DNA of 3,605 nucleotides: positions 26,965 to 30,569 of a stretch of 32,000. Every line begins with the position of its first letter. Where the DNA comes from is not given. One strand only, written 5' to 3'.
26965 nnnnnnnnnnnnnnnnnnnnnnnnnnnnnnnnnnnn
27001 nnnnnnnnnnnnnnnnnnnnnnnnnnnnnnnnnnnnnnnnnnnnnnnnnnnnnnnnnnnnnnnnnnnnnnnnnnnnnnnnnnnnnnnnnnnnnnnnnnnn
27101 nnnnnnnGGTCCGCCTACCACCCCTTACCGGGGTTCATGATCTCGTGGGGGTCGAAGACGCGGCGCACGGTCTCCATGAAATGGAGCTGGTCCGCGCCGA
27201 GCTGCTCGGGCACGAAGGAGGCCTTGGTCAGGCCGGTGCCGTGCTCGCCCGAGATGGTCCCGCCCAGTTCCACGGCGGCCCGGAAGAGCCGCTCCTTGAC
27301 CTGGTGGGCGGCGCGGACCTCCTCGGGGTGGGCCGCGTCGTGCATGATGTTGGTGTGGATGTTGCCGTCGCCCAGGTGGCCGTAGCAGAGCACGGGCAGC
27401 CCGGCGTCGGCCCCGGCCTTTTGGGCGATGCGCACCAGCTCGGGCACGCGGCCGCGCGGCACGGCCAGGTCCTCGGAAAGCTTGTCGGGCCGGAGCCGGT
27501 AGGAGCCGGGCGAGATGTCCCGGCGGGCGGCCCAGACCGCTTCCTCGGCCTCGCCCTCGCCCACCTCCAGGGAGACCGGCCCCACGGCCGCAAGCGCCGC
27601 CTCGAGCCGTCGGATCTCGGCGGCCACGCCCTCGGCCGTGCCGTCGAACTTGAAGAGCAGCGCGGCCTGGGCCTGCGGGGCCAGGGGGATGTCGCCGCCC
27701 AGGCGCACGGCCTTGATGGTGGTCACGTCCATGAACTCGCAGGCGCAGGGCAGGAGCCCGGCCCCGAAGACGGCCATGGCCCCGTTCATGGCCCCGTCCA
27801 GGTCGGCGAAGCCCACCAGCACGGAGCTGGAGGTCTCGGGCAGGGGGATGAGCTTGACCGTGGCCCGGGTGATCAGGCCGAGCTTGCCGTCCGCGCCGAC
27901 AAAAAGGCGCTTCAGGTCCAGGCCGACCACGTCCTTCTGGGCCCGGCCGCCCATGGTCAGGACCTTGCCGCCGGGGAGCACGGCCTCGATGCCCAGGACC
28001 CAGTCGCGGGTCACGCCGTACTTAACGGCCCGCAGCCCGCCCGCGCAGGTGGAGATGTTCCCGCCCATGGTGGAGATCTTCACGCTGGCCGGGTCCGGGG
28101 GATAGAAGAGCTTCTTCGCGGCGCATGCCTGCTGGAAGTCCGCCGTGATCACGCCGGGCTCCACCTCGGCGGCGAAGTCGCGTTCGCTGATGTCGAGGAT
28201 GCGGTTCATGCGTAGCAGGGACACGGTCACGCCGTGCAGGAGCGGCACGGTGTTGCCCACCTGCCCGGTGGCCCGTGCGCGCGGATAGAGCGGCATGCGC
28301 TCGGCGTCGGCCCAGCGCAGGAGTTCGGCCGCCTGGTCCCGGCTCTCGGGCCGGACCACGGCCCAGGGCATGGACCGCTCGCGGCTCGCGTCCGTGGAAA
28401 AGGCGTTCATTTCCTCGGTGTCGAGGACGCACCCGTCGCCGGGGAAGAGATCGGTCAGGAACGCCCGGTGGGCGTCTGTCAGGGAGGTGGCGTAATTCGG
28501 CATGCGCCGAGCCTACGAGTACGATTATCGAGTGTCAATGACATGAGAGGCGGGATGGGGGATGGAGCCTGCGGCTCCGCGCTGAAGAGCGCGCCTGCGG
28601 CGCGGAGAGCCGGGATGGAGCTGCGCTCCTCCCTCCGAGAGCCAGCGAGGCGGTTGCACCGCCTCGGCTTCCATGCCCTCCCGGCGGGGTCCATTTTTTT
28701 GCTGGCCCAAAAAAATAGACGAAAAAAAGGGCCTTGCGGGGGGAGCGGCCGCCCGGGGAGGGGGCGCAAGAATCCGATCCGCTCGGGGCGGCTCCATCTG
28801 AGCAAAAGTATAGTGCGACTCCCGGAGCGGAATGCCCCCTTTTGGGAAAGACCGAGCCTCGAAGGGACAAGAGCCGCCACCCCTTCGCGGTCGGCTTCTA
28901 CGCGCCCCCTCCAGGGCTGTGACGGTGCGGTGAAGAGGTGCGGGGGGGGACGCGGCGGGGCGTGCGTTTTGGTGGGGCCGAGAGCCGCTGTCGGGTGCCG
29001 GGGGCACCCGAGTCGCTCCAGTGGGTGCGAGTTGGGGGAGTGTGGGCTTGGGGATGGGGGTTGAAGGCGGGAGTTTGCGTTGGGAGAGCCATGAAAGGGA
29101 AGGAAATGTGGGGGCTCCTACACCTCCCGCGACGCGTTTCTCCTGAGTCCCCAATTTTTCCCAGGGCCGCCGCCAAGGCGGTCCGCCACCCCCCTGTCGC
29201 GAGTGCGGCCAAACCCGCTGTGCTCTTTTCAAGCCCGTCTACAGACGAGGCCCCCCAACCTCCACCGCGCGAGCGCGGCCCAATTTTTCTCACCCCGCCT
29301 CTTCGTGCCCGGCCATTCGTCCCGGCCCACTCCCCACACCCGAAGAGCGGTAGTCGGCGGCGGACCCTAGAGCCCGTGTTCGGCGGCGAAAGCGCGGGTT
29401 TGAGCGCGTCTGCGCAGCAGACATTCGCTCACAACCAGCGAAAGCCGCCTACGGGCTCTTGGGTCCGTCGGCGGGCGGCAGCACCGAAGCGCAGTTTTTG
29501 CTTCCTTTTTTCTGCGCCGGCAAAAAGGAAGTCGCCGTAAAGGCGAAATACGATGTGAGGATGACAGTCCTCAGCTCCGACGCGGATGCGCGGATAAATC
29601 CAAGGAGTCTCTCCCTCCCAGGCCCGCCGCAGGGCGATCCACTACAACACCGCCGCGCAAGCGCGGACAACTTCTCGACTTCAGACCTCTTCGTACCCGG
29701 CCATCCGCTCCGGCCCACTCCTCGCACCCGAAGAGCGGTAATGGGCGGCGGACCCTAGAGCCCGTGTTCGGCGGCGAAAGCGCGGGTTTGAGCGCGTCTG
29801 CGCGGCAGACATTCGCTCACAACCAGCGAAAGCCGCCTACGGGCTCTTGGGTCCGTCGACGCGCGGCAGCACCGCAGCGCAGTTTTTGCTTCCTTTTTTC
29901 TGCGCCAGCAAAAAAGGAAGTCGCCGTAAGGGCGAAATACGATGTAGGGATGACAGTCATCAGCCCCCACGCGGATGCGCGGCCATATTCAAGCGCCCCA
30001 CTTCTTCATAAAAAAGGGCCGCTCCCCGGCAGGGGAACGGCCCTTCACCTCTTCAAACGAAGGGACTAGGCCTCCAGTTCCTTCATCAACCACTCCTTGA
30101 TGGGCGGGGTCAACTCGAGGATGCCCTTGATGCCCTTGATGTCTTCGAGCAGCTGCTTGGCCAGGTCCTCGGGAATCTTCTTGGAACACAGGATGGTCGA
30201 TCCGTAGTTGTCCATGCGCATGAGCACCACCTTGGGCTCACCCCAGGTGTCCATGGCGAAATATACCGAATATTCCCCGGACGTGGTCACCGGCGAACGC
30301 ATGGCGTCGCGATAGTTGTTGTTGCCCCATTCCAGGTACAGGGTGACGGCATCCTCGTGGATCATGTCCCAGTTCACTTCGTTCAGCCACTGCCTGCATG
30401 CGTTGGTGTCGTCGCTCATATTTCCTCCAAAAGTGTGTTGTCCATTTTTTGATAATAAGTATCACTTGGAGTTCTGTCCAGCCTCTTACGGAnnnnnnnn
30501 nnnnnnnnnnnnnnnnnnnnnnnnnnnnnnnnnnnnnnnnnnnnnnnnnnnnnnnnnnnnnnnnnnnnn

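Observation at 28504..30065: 1.56-kb non-coding, hairpin-dense mosaic region between two co-oriented genes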

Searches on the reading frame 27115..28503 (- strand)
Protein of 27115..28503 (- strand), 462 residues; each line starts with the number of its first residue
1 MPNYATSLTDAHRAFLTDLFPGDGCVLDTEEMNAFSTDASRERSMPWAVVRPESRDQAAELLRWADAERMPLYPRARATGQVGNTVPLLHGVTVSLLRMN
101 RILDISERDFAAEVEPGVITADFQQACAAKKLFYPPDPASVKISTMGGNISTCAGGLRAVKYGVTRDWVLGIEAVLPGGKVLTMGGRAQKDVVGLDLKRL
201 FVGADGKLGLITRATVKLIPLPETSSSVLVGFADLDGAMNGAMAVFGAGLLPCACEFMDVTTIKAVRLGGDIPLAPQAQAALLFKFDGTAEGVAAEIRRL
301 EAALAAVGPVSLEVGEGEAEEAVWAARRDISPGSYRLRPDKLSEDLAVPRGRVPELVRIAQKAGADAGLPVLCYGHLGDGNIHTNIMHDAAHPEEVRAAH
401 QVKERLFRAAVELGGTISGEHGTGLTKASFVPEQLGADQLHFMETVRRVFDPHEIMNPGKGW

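Call 12: find_encoding_contigs(protein=window:27115-28503:-, flank=6000, max_places=10)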
Protein window:27115-28503:- (462 aa): no gene with exactly this product is on record in the collection.
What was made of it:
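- Tried and rejected: Exact-sequence look-up of GlcD: not on record (call 12).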

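Call 13: search_protein_families(library=pfam, proteins=[window:27115-28503:-])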
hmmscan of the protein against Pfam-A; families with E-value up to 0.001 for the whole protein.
window:27115-28503:- (462 aa): 2 families
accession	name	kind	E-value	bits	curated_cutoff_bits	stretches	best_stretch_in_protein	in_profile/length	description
PF02913.24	FAD-oxidase_C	-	1.3e-54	186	21.2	1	222-460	2-247/248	FAD linked oxidases, C-terminal domain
PF01565.28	FAD_binding_4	-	1.5e-36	125.5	26.4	1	48-184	3-138/139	FAD binding domain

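Call 18: find_related_loci(query=window:27115-28503:-, collection=genome_contigs, flank=8000)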
Query window:27115-28503:- (462 aa) in genome_contigs; peptide patterns used: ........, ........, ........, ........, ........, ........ (x = any residue, [..] = any of these).
402 stretches matched a pattern; 353 encode a relative of the query (tblastn E <= 1e-3); the best 80 are kept; 80 distinct loci.
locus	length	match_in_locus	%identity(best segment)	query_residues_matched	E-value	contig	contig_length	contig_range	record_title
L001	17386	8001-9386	90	1-462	0e+0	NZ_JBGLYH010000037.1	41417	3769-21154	Pseudodesulfovibrio karagichevae strain 9FUS NODE_37_length_41417_cov_61.799055, whole genome shotgun sequence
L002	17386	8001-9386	89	1-462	0e+0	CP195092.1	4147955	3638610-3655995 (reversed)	Desulfovibrio caledoniensis strain lm2024 chromosome, complete genome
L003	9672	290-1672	71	1-462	0e+0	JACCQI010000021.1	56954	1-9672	MAG: Desulfovibrionaceae bacterium isolate MIC098Bin4 NODE_110_length_56954_cov_19.254556, whole genome shotgun sequence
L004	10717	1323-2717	70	1-462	0e+0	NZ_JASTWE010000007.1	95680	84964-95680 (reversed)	Pseudodesulfovibrio pelocollis strain SB368 7, whole genome shotgun sequence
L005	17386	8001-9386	68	1-462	0e+0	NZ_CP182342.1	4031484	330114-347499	MAG: Pseudodesulfovibrio sp. isolate Pygsuia-isolate-1 chromosome, complete genome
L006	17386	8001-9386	69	1-462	0e+0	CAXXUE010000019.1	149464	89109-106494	MAG: uncultured Pseudodesulfovibrio sp. isolate a8b379bf-f1df-4415-be07-3a291d9257f6 genome assembly, contig: contig_19,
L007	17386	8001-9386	67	1-462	0e+0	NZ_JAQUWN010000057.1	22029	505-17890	MAG: Pseudodesulfovibrio sp. isolate STD2_191 NODE_8542_length_22029_cov_5.709113_Sandtown_D2, whole genome shotgun sequ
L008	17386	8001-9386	66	1-462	0e+0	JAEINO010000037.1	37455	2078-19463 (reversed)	MAG: Pseudodesulfovibrio sp. isolate MAG6 NODE_905_length_37455_cov_37.003639, whole genome shotgun sequence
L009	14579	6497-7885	69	1-462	0e+0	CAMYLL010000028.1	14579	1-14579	MAG: uncultured Pseudodesulfovibrio sp. isolate FCS_M_Desulfobacterota_19 genome assembly, contig: NODE_3650_length_1457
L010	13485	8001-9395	68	1-462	0e+0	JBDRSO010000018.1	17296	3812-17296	MAG: Pseudomonadota bacterium isolate MEGAHIT-group-3.15 k141_694264, whole genome shotgun sequence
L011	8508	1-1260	66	44-462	0e+0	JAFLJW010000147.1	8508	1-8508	MAG: Pseudodesulfovibrio sp. isolate MC-09 c_000001107347_1, whole genome shotgun sequence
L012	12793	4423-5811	66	1-462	0e+0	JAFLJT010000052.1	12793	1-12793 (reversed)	MAG: Pseudodesulfovibrio sp. isolate MC-06 c_000000810786_1, whole genome shotgun sequence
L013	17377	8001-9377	55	6-462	3e-151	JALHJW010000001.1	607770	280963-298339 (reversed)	MAG: Desulfovibrio sp. isolate 8-LJY_028 scaffold_0, whole genome shotgun sequence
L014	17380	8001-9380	50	7-462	2e-143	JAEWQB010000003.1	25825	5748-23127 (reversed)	MAG: Proteobacteria bacterium isolate OH_SBrB_124 k127_3106, whole genome shotgun sequence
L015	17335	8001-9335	40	16-460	5e-99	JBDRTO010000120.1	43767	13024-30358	MAG: Pseudomonadota bacterium isolate MEGAHIT-group-3.82 k141_862746, whole genome shotgun sequence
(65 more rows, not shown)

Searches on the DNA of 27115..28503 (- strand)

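Call 64: search_rna_families(sources=[L081, L155, L140, L159, L093, L101, L126, L006], threshold=gathering)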
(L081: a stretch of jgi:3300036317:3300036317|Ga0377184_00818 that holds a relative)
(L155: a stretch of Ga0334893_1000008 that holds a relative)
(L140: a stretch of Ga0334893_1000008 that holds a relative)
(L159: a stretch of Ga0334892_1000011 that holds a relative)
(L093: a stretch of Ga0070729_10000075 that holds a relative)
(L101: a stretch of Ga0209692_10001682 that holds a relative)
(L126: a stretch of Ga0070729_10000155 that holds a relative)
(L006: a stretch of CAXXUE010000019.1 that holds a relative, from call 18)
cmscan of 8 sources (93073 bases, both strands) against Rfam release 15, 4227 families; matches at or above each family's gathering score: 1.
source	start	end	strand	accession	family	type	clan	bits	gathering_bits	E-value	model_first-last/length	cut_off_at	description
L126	2192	2264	-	RF00005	tRNA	Gene; tRNA;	CL00001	66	29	5.6e-12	1-71/71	no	tRNA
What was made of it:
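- On Any described structured RNA family (Rfam 15): In eight loci holding other copies, the only match is a tRNA elsewhere (call 64).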

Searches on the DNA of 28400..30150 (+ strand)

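Call 7: search_rna_families(source=window, start=28400, end=30150, threshold=evalue, max_evalue=10, show_alignments=3)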
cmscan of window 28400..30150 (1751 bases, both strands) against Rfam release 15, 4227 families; matches with E-value up to 10: 13.
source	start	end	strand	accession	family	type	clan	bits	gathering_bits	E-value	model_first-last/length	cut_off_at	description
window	29358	29471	+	RF04198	MIR8670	Gene; miRNA;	-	24.8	150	0.063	1-142/142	no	MIR8670 microRNA precursor family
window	29357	29470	-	RF04198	MIR8670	Gene; miRNA;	-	20.9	150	0.6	1-142/142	no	MIR8670 microRNA precursor family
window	30011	30047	-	RF04123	mir-3127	Gene; miRNA;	-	18.9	82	5.5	1-87/87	no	mir-3127 microRNA precursor family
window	28674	28750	+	RF03834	mir-3173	Gene; miRNA;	-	18.6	84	4.5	1-80/80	no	mir-3173 microRNA precursor family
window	30007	30045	-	RF00397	SNORA14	Gene; snRNA; snoRNA; HACA-box;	-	18.4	36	1.9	85-123/135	no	Small nucleolar RNA SNORA14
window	30009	30066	-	RF01489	sbrA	Gene; sRNA;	-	17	45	2.8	1-71/71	no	Listeria sRNA sbrA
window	30015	30047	-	RF02405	P34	Gene; sRNA;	-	15.8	44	0.35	366-399/399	no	Pseudomonas sRNA P34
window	29811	29891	-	RF01543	TB11Cs5H2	Gene; snRNA; snoRNA; HACA-box;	-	15.6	47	5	1-68/68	no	Trypanosomatid snoRNA TB11Cs5H2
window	28453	28514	-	RF02473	GlsR4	Gene; snRNA; snoRNA; CD-box;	-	15.6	70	5.8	1-61/61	no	Small nucleolar RNA GlsR4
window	29864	29910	-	RF00223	IRES_Bip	Cis-reg; IRES;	-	15.5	40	0.049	1-263/263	no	bip internal ribosome entry site (IRES)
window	29892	30049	+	RF02867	ncS011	Gene; sRNA;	-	15.2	48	0.45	1-207/207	no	Burkholderia sRNA 11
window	29755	29905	+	RF02424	Bp2_287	Gene; sRNA;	-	15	70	1.6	1-174/174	no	Burkholderia sRNA Bp2_Cand287_SIPHT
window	29476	29522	-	RF00223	IRES_Bip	Cis-reg; IRES;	-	11.4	40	0.91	1-263/263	no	bip internal ribosome entry site (IRES)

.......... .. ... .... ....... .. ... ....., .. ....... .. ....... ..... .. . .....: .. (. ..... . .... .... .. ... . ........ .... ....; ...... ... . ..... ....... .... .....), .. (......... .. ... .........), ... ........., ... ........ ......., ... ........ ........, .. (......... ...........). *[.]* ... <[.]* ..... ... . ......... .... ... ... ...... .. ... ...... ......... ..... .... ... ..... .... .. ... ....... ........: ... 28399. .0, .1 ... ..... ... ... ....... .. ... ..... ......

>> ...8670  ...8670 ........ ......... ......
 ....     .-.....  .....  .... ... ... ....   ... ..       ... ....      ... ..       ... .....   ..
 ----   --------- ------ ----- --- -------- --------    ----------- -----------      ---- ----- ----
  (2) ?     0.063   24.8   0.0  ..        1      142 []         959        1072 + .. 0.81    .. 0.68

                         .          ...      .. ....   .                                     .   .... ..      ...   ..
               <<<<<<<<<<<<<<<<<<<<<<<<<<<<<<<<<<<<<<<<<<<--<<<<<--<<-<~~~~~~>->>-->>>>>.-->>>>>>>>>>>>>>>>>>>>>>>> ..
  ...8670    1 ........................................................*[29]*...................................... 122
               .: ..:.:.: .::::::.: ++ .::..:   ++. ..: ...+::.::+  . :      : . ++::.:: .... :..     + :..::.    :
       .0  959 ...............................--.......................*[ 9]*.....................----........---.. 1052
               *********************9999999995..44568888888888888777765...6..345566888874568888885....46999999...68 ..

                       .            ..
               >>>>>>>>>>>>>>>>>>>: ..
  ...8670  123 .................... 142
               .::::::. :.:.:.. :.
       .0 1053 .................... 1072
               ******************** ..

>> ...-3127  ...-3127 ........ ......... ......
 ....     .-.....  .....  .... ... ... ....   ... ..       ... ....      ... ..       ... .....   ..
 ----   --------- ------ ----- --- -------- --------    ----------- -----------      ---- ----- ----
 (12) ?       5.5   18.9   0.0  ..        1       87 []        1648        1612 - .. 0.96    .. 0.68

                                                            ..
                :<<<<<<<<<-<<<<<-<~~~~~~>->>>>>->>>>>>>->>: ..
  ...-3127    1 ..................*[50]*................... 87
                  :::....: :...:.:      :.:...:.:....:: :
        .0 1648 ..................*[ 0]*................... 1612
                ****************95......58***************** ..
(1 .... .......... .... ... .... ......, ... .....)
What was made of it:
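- On Any described structured RNA family (Rfam 15): Only chance-level matches at E up to 10 in the region (call 7).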

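Call 31: search_dna_similar(query=window:28504-30065:+, collection=plasmids, mode=distant, max_evalue=0.001)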
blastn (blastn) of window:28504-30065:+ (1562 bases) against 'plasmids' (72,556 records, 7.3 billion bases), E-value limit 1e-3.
No match.

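Call 32: search_dna_similar(query=window:28504-30065:+, collection=phages, mode=distant, max_evalue=0.001)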
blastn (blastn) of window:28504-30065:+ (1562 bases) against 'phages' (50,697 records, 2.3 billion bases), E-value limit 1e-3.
No match.
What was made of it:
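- Tried and rejected: BLAST of the region against plasmids and phages: nothing (calls 31, 32).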

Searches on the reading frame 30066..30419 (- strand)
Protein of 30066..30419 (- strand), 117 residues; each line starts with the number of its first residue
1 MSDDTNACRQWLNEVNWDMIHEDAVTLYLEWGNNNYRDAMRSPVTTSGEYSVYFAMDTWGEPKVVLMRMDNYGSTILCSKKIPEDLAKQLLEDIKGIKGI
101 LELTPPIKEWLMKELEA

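Call 13: search_protein_families(library=pfam, proteins=[window:30066-30419:-])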
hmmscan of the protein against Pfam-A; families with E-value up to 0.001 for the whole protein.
window:30066-30419:- (117 aa): 0 families

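Call 83: find_homologous_proteins(query=window:30066-30419:-, max_evalue=1e-10)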
Query window:30066-30419:- (117 aa): 74 proteins with E <= 1e-10 among 76 candidates.
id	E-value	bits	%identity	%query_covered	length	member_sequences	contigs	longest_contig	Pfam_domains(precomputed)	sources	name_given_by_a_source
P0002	1.2e-71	256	94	100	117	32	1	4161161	-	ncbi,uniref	ncbi:DVU0772 family protein [Pseudodesulfovibrio methanolicus]|uniref:DVU0772 family protein n=1 Tax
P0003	2.3e-70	252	92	100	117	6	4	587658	-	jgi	jgi:hypothetical protein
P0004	9.9e-67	240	89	99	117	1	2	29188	-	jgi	jgi:hypothetical protein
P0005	6.1e-65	234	84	99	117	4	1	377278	-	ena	-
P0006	9.4e-65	234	87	98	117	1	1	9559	-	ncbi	ncbi:MAG: hypothetical protein V3571_15725 [Pseudodesulfovibrio sp.]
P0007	1.1e-64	233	88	97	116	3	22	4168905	-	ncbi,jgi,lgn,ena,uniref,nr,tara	ncbi:conserved protein of unknown function [Pseudodesulfovibrio profundus]|uniref:Uncharacterized pr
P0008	2.5e-64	232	85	99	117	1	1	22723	-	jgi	-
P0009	2.6e-64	232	85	100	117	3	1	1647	-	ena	-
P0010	1.2e-63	230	85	99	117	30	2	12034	-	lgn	-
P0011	1.8e-63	229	84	99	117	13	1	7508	-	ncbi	-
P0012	1.1e-62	227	84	99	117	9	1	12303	-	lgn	-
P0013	1.7e-62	226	81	100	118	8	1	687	-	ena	-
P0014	3.9e-62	225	83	100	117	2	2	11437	-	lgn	-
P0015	6.4e-62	224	80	100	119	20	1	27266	-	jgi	-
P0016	7.5e-62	224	82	100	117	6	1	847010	-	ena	-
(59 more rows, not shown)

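Call 84: find_encoding_contigs(protein=P0002, flank=10000, max_places=3)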
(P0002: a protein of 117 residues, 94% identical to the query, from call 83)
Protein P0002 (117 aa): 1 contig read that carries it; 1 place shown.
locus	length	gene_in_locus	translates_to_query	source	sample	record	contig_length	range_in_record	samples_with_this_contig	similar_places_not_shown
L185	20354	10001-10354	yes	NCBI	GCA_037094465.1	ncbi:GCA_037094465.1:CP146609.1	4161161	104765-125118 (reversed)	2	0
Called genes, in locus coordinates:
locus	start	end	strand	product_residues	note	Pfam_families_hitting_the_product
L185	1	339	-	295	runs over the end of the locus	PF02548:Pantoate_transf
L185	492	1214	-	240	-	PF07022:Phage_CI_repr, PF00717:Peptidase_S24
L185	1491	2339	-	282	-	PF01145:Band_7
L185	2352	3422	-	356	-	PF01145:Band_7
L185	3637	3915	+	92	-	-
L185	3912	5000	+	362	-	PF00364:Biotin_lipoyl (faint), PF25917:BSH_RND, PF25919:BSH_CusB (weak), PF25973:BSH_CzcB, PF25984:BSH_YknX (faint), PF25876:HH_MFP_RND (faint), PF25954:Beta-barrel_RND_2 (weak), PF25990:Beta-barrel_YknX (faint)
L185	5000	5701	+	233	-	PF00005:ABC_tran, PF02463:SMC_N (faint)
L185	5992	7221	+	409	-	PF12704:MacB_PCD, PF02687:FtsX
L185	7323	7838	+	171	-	-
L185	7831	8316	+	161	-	PF00075:RNase_H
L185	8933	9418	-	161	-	PF02464:CinA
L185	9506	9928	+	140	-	-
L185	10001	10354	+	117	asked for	-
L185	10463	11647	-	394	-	PF05977:MFS_3, PF07690:MFS_1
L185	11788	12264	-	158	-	PF11322:DUF3124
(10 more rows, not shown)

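Call 85: find_encoding_contigs(protein=P0003, flank=10000, max_places=3)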
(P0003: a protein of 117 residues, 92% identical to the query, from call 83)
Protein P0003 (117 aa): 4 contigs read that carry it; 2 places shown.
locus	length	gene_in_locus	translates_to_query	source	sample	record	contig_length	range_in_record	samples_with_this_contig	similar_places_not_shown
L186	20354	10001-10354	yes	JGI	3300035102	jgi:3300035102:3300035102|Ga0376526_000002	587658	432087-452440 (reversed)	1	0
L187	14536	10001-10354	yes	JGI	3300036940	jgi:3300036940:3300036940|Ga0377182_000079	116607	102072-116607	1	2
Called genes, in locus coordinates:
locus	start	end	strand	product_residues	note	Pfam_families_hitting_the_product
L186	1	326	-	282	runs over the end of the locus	PF01145:Band_7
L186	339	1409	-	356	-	PF01145:Band_7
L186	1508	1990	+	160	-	PF03692:CxxCxxCC (weak)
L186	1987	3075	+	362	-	PF00364:Biotin_lipoyl (faint), PF25954:Beta-barrel_RND_2 (faint), PF25917:BSH_RND, PF25919:BSH_CusB (weak), PF25973:BSH_CzcB, PF25984:BSH_YknX (faint)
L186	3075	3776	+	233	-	PF00005:ABC_tran, PF02463:SMC_N (faint)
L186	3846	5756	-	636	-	PF02743:dCache_1, PF17201:Cache_3-Cache_2, PF00672:HAMP (weak), PF00015:MCPsignal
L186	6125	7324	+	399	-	PF12704:MacB_PCD, PF02687:FtsX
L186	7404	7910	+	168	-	-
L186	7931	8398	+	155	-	PF00075:RNase_H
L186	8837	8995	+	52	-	-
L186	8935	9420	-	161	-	PF02464:CinA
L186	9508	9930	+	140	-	-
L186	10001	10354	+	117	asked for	-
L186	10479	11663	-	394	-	PF05977:MFS_3, PF07690:MFS_1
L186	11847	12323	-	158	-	PF11322:DUF3124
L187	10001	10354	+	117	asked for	-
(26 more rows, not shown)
